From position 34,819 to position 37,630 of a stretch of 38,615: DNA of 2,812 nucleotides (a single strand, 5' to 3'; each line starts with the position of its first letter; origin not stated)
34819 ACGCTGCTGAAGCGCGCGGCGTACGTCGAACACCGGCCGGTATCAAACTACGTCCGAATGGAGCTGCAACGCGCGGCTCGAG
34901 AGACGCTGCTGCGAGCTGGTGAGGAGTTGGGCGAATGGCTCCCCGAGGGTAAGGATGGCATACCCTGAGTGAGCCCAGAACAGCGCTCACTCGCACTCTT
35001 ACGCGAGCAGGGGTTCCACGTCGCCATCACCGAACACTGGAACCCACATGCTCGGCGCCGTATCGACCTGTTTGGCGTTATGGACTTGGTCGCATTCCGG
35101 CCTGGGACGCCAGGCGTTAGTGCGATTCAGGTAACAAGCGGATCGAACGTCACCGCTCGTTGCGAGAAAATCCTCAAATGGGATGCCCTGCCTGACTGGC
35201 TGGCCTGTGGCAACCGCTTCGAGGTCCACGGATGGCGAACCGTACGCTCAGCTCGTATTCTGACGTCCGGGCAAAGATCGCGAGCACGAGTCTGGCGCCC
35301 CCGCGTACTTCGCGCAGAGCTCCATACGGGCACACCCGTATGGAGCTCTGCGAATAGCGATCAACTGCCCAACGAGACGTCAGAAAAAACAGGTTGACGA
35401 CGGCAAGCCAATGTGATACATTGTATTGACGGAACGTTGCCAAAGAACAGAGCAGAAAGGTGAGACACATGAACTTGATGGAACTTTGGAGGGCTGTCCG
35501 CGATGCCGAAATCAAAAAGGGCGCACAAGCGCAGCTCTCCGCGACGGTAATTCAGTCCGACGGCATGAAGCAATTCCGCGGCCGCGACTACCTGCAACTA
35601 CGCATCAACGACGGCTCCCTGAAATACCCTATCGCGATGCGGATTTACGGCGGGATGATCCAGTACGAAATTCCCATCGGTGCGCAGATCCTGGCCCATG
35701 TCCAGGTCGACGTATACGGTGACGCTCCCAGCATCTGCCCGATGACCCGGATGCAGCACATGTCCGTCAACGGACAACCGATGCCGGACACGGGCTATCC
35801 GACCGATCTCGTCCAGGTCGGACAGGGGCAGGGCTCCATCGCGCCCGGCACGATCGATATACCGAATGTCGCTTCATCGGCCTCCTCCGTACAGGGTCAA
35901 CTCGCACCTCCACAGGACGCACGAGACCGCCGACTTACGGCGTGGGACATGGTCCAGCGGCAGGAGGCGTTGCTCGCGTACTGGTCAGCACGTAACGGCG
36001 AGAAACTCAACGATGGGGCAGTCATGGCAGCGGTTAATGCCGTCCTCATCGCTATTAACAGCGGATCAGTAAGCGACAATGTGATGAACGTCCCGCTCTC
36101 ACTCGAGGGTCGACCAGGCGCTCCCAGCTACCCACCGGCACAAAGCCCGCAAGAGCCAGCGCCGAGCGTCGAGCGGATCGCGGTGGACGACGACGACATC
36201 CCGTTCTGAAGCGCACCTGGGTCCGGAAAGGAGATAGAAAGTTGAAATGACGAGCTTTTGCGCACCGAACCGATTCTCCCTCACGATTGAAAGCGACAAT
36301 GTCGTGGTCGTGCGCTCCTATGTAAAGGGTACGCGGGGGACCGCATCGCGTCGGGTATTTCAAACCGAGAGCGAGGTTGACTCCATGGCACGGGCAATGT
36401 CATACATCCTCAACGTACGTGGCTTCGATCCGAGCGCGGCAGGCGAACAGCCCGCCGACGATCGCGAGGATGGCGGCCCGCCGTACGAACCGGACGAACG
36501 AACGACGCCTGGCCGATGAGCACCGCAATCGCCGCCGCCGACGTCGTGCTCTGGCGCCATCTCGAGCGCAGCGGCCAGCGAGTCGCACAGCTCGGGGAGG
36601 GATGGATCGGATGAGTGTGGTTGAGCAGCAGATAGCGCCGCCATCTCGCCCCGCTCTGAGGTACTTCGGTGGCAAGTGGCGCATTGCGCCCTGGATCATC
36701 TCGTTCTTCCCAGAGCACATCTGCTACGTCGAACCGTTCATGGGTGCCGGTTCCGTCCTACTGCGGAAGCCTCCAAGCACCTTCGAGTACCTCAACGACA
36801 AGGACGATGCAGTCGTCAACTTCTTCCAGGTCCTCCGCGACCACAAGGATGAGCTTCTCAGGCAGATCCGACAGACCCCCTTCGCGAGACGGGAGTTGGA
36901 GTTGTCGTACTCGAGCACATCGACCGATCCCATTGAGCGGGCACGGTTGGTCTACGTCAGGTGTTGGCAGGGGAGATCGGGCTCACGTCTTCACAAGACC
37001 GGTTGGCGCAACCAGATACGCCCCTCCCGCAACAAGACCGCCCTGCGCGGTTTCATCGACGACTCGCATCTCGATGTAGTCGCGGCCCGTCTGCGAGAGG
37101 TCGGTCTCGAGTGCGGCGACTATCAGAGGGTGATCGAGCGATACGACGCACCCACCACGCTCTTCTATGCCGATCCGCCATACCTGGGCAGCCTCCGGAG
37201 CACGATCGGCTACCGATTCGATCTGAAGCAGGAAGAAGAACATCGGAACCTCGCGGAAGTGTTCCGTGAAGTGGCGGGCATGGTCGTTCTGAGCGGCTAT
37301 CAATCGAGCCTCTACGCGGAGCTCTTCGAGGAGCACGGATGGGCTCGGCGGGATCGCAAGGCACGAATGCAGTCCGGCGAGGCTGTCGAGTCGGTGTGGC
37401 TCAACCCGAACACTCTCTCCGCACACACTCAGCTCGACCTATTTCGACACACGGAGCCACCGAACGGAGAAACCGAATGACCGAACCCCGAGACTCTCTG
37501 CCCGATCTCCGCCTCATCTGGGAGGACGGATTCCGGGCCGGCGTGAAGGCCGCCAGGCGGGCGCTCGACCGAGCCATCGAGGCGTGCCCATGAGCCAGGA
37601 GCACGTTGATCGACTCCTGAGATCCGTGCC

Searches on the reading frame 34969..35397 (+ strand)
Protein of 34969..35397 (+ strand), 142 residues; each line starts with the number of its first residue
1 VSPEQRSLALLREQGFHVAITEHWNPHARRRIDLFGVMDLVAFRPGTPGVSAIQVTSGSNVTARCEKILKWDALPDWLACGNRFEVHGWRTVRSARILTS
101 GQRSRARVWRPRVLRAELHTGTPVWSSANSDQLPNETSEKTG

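Call 24: search_protein_families(library=pfam, max_evalue=0.01, proteins=[window:34969-35397:+])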
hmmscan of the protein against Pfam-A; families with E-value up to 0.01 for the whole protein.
window:34969-35397:+ (142 aa): 0 families

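Call 56: search_protein_families(library=ncbifam, max_evalue=0.05, proteins=[window:34969-35394:+])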
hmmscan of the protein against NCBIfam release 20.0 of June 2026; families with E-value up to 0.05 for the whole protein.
window:34969-35394:+ (142 aa): 0 families

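Call 57: search_solved_structures(query=window:34969-35394:+, max_evalue=10, show_alignments=2)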
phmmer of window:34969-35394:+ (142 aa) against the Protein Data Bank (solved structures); distinct sequences matched with E-value up to 10: 0.

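Call 62: search_protein_families(library=phrogs, max_evalue=0.01, proteins=[window:34969-35394:+])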
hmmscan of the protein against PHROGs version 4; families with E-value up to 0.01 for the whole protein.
window:34969-35394:+ (142 aa): 0 families

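Call 71: predict_structure(protein=window:34969-35394:+)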
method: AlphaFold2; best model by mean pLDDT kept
length: 142 residues; sequences in the alignment: 1
mean_pLDDT: 39.1   pTM: 0.32
mean pLDDT of the five models: 39.1, 35.3, 34.9, 34.4, 33.2
residues with pLDDT >= 90: 0; 70-90: 0; 50-70: 8; < 50: 134
segments of 3 or more residues with pLDDT < 50: 1-8, 14-62, 66-83, 86-142
pLDDT, mean of each block of 10 residues (from residue 1): 47 45 33 38 34 45 47 37 46 42 36 27 28 40 44
secondary structure, 60 per line:
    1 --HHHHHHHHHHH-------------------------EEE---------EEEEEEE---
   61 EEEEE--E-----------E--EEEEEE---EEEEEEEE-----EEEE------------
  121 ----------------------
elements in order: H3-13 E39-41 E51-57 E61-65 E83-88 E92-99 E105-108

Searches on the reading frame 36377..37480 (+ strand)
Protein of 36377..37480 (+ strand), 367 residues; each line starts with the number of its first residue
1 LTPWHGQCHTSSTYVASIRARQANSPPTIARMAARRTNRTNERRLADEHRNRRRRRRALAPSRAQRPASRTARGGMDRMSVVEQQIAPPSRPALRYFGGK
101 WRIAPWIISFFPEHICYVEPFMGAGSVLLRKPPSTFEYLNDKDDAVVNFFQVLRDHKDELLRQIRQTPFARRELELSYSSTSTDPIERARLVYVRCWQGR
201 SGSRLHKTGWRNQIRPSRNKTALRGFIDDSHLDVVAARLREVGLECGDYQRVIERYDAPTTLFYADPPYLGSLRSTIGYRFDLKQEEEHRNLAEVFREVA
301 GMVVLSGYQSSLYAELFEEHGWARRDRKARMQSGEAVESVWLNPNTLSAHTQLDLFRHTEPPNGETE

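Call 24: search_protein_families(library=pfam, max_evalue=0.01, proteins=[window:36377-37480:+])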
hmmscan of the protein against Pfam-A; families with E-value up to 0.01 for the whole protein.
window:36377-37480:+ (367 aa): 1 family
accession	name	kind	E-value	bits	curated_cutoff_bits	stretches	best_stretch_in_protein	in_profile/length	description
PF02086.21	MethyltransfD12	-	3.5e-25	89.6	22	1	96-328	1-250/253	D12 class N6 adenine-specific DNA methyltransferase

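Call 56: search_protein_families(library=ncbifam, max_evalue=0.05, proteins=[window:36377-37477:+])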
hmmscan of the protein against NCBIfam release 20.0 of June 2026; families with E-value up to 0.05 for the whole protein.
window:36377-37477:+ (367 aa): 2 families
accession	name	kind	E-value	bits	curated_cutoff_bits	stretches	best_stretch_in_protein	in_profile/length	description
TIGR00571.1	dam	subfamily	5.6e-24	85.2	114.85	1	91-320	2-239/267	Dam family site-specific DNA-(adenine-N6)-methyltransferase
NF008152.0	PRK10904.1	equivalog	2.6e-12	46.7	441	1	91-318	5-238/271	adenine-specific DNA-methyltransferase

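Call 58: search_solved_structures(query=window:36377-37477:+, max_evalue=0.001)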
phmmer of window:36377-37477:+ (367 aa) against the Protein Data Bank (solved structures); distinct sequences matched with E-value up to 0.001: 7.
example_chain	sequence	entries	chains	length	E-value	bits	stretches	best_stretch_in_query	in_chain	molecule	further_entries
2dpm_A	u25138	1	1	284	1.2e-09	40.8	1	91-320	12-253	PROTEIN (ADENINE-SPECIFIC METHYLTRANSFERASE DPNII 1)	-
4rtj_A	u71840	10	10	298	1.4e-09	40.6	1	90-316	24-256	DNA adenine methylase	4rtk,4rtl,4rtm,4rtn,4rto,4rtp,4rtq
2g1p_A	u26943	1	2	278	1.4e-09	40.6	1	90-316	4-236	DNA adenine methylase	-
4gbe_D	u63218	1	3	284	1.4e-09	40.5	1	90-316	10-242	DNA adenine methylase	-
2ore_D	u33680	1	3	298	1.5e-09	40.4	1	90-316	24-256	DNA adenine methylase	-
4gol_D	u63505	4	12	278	1.5e-09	40.4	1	90-316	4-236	DNA adenine methylase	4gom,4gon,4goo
7m6b_B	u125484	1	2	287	6.2e-05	25.3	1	93-296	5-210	Site-specific DNA-methyltransferase (adenine-specific)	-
